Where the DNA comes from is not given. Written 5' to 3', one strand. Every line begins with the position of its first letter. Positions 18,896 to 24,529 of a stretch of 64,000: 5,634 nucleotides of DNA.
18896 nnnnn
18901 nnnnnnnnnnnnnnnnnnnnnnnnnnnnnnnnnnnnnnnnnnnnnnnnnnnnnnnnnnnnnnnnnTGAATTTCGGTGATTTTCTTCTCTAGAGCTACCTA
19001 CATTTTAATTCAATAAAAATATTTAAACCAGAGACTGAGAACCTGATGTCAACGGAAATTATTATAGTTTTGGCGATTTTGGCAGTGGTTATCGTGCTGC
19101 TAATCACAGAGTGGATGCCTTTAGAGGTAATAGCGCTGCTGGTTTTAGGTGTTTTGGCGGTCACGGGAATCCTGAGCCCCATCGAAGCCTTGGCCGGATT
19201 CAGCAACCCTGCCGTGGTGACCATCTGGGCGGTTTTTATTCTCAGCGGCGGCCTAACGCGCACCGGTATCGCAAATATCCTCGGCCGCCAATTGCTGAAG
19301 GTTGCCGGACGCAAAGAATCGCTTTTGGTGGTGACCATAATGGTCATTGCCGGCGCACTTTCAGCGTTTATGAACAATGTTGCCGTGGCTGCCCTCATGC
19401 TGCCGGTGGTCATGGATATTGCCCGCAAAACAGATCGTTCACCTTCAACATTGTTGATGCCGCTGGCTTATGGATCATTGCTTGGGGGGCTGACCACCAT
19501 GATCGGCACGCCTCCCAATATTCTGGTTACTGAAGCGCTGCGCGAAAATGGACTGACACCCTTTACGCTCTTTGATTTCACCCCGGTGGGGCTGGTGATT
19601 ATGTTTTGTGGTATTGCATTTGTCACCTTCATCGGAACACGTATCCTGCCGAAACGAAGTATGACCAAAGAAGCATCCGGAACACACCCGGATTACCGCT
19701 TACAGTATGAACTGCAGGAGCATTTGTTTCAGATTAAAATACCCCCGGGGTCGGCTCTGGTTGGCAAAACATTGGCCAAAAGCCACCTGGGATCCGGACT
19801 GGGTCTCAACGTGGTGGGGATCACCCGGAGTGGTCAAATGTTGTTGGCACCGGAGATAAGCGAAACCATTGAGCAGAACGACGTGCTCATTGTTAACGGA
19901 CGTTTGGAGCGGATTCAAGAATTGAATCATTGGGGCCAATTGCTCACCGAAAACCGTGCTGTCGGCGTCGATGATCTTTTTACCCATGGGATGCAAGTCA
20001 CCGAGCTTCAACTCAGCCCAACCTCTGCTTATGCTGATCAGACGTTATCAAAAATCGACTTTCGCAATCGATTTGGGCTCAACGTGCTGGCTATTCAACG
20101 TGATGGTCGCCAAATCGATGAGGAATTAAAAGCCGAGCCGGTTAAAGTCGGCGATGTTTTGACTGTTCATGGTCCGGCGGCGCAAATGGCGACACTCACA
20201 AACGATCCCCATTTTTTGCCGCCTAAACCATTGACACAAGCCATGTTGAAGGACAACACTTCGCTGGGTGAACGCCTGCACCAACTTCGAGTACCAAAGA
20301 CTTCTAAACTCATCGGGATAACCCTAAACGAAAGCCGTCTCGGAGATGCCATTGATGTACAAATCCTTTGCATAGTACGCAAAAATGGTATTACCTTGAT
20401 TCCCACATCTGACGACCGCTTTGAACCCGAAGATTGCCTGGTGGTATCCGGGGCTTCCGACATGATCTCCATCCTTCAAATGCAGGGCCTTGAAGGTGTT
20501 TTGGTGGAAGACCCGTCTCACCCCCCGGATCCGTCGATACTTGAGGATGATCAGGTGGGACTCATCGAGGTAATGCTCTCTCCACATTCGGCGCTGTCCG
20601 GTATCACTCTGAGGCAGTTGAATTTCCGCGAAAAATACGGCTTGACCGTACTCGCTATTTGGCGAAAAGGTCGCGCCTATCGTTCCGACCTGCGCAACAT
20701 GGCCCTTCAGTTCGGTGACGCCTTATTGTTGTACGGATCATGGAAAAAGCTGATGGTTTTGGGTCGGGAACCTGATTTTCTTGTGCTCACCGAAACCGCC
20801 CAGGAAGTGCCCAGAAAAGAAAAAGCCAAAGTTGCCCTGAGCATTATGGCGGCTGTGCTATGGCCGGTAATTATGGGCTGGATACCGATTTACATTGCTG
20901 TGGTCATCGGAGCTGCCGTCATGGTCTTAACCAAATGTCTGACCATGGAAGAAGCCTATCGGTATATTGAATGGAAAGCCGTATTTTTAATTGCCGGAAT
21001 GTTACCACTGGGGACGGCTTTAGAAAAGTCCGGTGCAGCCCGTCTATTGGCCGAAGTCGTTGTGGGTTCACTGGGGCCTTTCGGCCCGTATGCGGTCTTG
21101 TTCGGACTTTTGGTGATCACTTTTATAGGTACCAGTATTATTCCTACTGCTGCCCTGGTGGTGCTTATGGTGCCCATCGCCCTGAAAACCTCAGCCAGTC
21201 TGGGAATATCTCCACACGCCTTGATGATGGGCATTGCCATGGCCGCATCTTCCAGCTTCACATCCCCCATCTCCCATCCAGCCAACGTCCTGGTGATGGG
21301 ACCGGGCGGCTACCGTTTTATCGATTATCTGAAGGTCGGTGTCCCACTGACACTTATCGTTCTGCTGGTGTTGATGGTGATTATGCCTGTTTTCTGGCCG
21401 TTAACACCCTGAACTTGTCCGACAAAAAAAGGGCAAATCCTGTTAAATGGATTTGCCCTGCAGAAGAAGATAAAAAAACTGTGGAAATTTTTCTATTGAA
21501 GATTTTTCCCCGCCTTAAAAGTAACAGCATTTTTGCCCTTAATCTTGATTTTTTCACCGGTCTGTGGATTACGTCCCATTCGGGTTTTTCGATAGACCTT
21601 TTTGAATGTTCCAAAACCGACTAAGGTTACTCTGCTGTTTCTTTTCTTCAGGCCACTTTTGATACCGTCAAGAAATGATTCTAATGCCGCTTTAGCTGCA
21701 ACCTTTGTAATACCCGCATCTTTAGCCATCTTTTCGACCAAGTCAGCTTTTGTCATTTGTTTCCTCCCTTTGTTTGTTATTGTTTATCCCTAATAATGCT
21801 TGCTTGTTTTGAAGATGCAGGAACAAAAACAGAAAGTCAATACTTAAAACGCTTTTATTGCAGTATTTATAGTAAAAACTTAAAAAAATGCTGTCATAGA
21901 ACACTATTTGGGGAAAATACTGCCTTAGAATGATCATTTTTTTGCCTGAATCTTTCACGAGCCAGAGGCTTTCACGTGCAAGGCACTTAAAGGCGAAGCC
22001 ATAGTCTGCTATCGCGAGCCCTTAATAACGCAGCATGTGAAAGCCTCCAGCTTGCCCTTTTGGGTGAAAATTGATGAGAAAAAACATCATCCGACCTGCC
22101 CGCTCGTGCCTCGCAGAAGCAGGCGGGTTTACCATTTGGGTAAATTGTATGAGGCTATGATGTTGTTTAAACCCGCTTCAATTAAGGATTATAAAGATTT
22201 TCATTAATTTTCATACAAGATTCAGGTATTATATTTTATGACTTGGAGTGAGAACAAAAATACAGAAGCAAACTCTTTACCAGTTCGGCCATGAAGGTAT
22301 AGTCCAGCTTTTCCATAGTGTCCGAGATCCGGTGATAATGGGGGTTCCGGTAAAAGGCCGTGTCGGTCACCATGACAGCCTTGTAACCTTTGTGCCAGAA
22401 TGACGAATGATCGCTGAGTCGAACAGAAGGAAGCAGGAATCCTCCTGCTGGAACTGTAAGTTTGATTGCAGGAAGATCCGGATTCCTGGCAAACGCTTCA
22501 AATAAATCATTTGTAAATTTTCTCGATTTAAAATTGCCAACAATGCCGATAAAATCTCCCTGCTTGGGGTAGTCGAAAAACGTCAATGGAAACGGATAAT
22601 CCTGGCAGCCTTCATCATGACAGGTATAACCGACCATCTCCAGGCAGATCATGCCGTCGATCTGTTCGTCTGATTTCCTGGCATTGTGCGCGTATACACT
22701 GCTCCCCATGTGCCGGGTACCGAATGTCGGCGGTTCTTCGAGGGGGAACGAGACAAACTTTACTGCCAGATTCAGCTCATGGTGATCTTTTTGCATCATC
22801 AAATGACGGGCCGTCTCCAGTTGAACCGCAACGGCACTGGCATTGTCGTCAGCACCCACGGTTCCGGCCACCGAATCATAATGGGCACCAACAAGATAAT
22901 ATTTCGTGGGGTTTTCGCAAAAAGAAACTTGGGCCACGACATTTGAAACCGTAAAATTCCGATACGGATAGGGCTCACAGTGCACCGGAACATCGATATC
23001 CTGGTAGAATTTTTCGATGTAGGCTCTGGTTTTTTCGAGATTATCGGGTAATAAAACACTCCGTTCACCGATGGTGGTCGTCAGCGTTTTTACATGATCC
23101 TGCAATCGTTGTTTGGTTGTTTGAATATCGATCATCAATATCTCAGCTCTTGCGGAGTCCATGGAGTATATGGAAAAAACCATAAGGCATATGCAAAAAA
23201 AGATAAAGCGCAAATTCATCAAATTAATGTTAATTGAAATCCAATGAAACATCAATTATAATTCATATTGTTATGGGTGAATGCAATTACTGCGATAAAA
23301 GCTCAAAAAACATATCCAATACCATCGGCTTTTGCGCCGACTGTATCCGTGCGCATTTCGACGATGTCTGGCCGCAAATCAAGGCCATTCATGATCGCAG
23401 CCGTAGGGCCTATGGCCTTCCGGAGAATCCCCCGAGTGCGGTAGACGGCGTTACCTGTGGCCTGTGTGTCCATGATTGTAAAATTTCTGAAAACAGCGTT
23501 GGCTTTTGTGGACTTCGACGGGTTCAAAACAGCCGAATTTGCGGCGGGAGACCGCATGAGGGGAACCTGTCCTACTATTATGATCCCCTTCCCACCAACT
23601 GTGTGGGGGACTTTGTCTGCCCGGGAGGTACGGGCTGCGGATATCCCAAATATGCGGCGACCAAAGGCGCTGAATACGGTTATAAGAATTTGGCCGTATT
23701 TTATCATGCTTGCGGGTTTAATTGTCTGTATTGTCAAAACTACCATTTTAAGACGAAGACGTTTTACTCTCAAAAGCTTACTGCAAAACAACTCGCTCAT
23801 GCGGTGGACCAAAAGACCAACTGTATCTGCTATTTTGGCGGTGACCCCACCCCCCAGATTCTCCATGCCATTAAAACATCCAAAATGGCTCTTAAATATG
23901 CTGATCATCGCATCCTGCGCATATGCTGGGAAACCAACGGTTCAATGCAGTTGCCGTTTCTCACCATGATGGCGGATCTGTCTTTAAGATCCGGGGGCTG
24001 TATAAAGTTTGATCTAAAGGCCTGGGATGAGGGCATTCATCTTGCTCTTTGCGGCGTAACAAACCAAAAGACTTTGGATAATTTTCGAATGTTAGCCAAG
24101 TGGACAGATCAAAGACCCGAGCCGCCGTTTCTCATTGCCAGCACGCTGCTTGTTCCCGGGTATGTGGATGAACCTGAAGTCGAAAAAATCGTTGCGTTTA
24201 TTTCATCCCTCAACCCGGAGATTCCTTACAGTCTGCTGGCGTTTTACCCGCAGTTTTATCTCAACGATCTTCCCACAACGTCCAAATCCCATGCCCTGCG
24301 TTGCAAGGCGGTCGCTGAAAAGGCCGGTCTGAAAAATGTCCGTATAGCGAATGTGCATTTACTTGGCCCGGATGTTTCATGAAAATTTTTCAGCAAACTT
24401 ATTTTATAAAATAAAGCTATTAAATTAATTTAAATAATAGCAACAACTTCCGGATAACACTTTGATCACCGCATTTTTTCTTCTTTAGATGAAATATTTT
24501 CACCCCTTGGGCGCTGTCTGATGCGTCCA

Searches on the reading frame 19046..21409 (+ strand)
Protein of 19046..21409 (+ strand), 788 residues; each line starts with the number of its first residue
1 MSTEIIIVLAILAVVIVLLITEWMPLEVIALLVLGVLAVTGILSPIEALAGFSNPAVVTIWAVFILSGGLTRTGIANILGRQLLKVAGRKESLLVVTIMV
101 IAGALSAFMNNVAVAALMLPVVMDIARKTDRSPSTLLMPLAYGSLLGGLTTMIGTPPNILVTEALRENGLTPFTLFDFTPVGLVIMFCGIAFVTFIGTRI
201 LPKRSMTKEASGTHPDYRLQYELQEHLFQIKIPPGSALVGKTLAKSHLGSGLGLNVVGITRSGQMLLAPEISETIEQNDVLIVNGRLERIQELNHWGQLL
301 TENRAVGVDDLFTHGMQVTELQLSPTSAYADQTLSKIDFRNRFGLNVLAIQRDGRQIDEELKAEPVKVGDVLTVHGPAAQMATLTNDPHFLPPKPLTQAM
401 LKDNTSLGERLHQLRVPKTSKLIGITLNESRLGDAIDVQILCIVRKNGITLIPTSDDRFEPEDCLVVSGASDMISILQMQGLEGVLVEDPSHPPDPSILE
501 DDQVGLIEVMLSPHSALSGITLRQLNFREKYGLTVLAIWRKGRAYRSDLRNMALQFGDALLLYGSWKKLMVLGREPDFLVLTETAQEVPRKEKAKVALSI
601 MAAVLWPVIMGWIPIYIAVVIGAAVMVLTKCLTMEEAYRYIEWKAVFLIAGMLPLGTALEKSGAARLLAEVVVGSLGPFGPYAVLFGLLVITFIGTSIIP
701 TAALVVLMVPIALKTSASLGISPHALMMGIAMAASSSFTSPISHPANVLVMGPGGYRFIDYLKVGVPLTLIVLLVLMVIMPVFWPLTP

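Call 63: search_protein_families(library=pfam, proteins=[window:19046-21409:+], max_evalue=0.00001)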
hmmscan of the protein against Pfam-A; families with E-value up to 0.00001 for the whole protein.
window:19046-21409:+ (788 aa): 3 families
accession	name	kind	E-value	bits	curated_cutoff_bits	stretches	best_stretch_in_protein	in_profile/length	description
PF03600.22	CitMHS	-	2.1e-101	339.9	31.9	2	16-721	1-326/336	Citrate transporter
PF02080.26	TrkA_C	-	1.4e-43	147.1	27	4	227-293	1-66/71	TrkA-C domain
PF00939.25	Na_sulph_symp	-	3.4e-22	79.5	27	1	591-785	268-467/472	Sodium:sulfate symporter transmembrane region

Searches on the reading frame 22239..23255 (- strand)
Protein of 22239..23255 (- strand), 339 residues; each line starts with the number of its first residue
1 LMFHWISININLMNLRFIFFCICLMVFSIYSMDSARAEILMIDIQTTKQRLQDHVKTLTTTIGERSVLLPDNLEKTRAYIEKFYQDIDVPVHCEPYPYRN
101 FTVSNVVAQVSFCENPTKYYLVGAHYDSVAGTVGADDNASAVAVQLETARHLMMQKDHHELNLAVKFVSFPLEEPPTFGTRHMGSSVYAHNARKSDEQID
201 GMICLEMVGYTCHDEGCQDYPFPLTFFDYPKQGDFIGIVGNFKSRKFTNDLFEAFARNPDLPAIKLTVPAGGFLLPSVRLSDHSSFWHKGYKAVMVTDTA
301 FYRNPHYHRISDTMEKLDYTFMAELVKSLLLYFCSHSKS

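Call 63: search_protein_families(library=pfam, proteins=[window:22239-23255:-], max_evalue=0.00001)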
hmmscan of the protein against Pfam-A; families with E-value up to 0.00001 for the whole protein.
window:22239-23255:- (339 aa): 1 family
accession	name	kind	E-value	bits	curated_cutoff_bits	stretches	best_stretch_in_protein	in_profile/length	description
PF04389.22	Peptidase_M28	-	1.1e-22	81.2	21.3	1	105-326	1-186/193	Peptidase family M28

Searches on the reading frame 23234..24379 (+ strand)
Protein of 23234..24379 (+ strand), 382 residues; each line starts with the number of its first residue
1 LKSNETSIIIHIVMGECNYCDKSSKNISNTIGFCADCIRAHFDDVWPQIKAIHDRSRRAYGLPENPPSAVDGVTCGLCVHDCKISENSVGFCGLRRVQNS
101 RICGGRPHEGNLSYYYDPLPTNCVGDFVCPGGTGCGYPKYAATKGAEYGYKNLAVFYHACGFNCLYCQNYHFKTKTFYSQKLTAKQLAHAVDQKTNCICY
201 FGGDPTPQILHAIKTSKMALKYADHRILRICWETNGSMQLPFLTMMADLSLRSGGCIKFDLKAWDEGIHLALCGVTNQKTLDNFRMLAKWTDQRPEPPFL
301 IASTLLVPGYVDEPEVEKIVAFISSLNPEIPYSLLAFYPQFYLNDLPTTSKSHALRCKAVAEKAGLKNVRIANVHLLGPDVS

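Call 63: search_protein_families(library=pfam, proteins=[window:23234-24379:+], max_evalue=0.00001)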
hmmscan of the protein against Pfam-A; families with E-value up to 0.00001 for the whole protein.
window:23234-24379:+ (382 aa): 1 family
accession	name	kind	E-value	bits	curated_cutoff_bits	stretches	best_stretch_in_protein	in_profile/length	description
PF04055.27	Radical_SAM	-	3.5e-10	40.7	29.5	1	156-289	3-138/166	Radical SAM superfamily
